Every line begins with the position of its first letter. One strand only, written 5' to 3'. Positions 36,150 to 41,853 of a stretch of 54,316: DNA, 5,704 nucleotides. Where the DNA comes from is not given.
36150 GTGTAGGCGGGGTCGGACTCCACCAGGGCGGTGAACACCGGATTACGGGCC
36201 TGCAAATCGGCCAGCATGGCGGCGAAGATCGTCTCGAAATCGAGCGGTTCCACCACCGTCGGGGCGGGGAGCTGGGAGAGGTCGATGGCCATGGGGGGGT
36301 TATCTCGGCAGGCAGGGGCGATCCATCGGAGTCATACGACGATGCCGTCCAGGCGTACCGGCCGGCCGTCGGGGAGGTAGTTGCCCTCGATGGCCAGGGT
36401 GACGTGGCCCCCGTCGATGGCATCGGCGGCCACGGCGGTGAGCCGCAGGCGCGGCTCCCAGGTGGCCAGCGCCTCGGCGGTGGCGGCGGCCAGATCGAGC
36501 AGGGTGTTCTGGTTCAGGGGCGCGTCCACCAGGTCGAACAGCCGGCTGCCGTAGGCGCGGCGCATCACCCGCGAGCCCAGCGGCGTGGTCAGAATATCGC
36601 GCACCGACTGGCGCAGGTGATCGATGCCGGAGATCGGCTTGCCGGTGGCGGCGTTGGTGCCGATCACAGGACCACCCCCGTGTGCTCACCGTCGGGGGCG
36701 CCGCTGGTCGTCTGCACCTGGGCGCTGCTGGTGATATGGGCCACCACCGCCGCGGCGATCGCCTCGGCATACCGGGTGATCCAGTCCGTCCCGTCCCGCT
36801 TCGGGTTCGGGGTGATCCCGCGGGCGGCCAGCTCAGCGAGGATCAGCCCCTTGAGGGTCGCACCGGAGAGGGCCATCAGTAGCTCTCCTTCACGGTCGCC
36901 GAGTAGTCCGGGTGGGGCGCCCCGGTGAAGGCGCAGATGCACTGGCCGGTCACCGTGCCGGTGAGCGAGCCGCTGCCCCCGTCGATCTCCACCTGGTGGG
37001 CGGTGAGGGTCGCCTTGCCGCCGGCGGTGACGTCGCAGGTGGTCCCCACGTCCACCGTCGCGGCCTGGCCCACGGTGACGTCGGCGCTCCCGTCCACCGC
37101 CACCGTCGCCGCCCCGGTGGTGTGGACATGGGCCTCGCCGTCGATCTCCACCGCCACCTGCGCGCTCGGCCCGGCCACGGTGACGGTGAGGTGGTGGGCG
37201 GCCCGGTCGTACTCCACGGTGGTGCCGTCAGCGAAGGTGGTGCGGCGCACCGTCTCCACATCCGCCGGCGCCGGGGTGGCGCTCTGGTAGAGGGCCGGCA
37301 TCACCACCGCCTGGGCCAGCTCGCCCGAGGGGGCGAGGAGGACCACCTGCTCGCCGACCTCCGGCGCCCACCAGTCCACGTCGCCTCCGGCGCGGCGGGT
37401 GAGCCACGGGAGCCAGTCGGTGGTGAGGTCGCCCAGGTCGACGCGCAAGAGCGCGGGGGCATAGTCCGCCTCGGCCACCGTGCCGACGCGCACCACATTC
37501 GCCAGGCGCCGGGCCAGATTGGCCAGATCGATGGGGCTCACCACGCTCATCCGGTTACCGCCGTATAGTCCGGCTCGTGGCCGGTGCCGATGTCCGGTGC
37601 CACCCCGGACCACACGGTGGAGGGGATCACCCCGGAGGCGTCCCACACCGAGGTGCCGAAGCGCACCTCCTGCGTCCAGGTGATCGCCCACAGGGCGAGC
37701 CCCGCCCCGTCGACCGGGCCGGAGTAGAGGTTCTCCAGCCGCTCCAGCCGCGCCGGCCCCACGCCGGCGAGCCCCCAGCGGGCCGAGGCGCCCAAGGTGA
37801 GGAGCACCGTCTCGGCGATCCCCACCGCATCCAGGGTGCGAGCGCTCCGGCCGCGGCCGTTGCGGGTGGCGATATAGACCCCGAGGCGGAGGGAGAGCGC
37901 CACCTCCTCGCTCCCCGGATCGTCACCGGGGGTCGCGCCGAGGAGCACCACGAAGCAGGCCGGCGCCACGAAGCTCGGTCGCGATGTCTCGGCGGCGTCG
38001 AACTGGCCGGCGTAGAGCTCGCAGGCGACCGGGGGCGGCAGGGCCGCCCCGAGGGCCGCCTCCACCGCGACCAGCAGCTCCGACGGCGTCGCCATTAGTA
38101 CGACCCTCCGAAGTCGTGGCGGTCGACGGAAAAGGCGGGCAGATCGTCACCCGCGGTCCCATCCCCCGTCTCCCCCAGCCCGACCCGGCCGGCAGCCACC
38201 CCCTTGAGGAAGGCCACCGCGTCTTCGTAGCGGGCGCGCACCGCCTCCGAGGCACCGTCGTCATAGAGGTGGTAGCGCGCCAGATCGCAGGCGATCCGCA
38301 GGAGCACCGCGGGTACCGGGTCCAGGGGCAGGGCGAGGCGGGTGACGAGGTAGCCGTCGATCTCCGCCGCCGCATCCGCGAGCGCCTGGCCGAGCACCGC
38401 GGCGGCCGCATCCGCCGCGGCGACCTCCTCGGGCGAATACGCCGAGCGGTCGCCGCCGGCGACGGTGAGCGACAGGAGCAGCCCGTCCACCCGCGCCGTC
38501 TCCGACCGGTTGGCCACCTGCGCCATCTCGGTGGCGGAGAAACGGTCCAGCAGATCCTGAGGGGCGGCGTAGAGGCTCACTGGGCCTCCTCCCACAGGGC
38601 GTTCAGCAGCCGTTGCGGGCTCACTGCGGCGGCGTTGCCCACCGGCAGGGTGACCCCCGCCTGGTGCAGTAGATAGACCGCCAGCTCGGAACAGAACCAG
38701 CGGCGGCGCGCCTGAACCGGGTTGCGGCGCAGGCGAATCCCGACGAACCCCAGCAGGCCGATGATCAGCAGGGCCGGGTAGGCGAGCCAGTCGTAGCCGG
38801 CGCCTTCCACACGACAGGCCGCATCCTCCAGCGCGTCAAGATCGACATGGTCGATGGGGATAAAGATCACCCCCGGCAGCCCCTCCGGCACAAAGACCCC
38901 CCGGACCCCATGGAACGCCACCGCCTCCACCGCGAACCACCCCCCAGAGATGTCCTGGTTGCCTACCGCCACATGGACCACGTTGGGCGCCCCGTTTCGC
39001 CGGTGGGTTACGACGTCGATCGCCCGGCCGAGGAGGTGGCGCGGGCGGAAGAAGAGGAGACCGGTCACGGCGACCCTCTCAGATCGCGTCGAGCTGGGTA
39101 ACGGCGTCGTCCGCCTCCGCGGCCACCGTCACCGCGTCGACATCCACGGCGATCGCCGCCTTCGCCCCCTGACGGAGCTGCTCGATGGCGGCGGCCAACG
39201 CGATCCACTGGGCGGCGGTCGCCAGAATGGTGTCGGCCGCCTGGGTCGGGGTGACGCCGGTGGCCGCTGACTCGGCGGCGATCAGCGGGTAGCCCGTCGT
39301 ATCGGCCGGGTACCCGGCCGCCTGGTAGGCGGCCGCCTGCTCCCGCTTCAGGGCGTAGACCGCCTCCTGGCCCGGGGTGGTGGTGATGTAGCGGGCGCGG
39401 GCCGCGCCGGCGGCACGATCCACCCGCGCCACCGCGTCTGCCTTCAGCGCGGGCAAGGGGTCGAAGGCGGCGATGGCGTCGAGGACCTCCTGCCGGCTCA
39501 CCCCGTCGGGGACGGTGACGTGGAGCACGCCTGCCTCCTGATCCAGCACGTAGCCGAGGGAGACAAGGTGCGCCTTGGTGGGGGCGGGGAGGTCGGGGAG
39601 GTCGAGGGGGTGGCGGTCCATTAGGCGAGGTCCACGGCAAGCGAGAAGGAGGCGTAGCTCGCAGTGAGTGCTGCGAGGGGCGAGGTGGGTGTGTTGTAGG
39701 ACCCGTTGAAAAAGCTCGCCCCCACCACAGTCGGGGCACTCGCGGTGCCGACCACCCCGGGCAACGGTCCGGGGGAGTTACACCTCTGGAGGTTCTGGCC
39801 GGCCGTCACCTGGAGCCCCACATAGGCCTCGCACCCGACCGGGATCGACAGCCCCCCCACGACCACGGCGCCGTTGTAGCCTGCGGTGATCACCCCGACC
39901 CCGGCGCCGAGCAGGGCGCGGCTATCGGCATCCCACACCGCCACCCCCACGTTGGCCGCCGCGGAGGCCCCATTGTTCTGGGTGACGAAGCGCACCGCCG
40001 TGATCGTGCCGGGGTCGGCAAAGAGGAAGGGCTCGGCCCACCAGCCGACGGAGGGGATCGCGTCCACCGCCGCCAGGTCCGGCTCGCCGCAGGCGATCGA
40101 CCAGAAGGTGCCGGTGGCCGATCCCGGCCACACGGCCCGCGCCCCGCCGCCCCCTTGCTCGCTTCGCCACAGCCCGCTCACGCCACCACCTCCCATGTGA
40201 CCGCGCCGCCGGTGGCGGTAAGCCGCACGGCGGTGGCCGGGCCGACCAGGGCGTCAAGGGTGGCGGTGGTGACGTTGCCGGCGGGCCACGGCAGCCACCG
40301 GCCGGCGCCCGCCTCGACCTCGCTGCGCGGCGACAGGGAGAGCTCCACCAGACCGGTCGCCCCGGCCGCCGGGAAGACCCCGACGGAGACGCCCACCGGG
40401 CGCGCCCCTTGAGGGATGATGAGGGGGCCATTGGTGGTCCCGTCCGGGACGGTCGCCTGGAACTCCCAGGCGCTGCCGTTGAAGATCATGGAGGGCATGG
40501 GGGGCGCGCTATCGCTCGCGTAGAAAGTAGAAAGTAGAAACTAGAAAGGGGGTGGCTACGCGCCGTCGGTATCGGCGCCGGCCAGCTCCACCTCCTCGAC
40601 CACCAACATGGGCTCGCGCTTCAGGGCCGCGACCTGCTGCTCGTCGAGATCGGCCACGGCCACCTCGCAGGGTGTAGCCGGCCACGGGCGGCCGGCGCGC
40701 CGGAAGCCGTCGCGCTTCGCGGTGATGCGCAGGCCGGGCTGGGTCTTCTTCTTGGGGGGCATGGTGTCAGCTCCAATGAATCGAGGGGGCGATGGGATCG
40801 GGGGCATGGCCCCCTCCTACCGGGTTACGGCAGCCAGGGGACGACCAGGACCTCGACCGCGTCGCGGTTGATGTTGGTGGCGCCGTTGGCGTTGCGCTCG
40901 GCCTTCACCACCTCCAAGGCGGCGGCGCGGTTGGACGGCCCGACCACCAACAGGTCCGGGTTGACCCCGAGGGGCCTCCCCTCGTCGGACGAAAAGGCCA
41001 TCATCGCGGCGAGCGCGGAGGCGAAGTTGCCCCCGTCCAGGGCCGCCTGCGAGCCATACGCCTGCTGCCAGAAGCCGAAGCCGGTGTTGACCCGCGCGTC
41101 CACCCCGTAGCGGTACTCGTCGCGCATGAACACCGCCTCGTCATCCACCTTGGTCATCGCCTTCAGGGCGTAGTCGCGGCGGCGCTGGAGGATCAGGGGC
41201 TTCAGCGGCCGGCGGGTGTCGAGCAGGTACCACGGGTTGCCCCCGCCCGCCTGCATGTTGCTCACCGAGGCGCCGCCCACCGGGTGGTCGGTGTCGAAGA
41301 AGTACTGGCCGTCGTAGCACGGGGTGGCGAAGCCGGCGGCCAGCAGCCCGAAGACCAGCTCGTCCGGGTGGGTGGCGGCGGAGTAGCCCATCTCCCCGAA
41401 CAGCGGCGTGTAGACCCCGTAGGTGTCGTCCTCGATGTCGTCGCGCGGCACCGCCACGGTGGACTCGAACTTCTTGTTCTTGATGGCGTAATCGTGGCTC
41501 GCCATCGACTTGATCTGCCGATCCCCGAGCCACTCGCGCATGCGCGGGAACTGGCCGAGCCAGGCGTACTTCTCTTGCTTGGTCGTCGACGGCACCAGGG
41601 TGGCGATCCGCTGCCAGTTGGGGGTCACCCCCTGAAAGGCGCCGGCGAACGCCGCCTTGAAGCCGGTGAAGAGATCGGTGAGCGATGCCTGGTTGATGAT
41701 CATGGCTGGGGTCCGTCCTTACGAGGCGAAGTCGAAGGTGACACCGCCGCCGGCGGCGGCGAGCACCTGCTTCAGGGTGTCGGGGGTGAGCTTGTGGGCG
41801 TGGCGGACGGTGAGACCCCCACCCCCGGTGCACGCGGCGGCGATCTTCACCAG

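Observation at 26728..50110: Base-precise Mu-type transposition product: 5-bp GCGAC duplication, TG...CA termini, matching subterminal TGCGAAG boxes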

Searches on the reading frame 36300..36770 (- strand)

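Call 10: search_protein_families(library=phrogs, proteins=[window:36300-36770:-], max_evalue=0.01)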
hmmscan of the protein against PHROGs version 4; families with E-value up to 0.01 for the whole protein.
window:36300-36770:- (156 aa): 0 families

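Call 43: search_protein_families(library=pfam, proteins=[window:36300-36770:-], max_evalue=0.05)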
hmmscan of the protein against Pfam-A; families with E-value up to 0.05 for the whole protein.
window:36300-36770:- (156 aa): 1 family
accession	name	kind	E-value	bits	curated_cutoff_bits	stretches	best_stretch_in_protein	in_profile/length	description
PF20544.3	DUF6758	-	0.014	15.1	27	1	13-42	4-33/208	Family of unknown function (DUF6758)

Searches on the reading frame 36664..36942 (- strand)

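Call 10: search_protein_families(library=phrogs, proteins=[window:36664-36942:-], max_evalue=0.01)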
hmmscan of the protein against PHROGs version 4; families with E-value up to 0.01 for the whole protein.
window:36664-36942:- (92 aa): 1 family
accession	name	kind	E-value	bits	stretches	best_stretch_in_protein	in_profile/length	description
phrog_5576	-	unknown function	1.4e-11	45.9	1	23-85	1-60/65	-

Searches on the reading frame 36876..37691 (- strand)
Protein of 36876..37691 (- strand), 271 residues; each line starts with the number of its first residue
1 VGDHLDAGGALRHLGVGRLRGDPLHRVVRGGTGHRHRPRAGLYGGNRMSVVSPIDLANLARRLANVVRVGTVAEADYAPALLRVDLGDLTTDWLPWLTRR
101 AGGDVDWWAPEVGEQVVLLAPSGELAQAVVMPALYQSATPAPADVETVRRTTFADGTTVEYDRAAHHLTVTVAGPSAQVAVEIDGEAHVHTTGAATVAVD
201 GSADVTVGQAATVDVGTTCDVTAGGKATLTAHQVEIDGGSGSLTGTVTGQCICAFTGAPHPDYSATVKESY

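Call 10: search_protein_families(library=phrogs, proteins=[window:36876-37691:-], max_evalue=0.01)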
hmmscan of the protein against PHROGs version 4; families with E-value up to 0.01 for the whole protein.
window:36876-37691:- (271 aa): 4 families
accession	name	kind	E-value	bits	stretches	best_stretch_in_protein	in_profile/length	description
phrog_9992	-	tail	7.3e-49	167.4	1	56-268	7-225/228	baseplate assembly protein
phrog_6142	-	tail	1.2e-20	75.1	1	57-141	9-99/165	baseplate assembly protein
phrog_11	-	tail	5.4e-07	28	1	57-225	10-173/1960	baseplate spike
phrog_430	-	tail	0.0015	18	1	181-257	419-495/868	baseplate hub subunit and tail lysozyme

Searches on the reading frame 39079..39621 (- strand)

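Call 10: search_protein_families(library=phrogs, proteins=[window:39079-39621:-], max_evalue=0.01)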
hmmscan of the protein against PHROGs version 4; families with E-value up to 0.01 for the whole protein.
window:39079-39621:- (180 aa): 2 families
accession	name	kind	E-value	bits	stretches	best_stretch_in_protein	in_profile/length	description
phrog_32459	-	unknown function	1.9e-14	55.3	1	55-172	64-192/216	-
phrog_8983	-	unknown function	5.1e-13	50.3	1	58-179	47-166/173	-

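Call 43: search_protein_families(library=pfam, proteins=[window:39079-39621:-], max_evalue=0.05)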
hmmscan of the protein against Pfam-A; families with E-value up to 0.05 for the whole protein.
window:39079-39621:- (180 aa): 0 families

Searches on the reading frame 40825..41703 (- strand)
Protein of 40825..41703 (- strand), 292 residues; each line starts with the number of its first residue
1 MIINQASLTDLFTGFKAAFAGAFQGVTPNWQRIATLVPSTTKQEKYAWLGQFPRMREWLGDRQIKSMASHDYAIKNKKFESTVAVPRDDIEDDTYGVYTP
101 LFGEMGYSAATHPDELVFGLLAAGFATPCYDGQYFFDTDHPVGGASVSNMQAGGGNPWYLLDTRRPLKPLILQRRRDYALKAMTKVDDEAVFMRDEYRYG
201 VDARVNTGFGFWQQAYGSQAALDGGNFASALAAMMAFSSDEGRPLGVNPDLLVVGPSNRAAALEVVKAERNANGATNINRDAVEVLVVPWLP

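Call 8: search_protein_families(library=phrogs, proteins=[window:40825-41703:-], max_evalue=0.01)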
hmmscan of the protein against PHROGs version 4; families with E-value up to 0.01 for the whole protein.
window:40825-41703:- (292 aa): 3 families
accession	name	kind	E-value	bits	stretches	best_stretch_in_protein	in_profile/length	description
phrog_371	-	head and packaging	9.5e-129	430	1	1-291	2-303/303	major head protein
phrog_4523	-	head and packaging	1.8e-07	31.3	1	218-287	501-570/644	major head and protease protein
phrog_133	-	head and packaging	0.00019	21.2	0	219-291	524-601/668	head maturation protease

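Call 17: find_encoding_contigs(protein=window:40825-41703:-, flank=10000, max_places=10)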
Protein window:40825-41703:- (292 aa): no gene with exactly this product is on record in the collection.
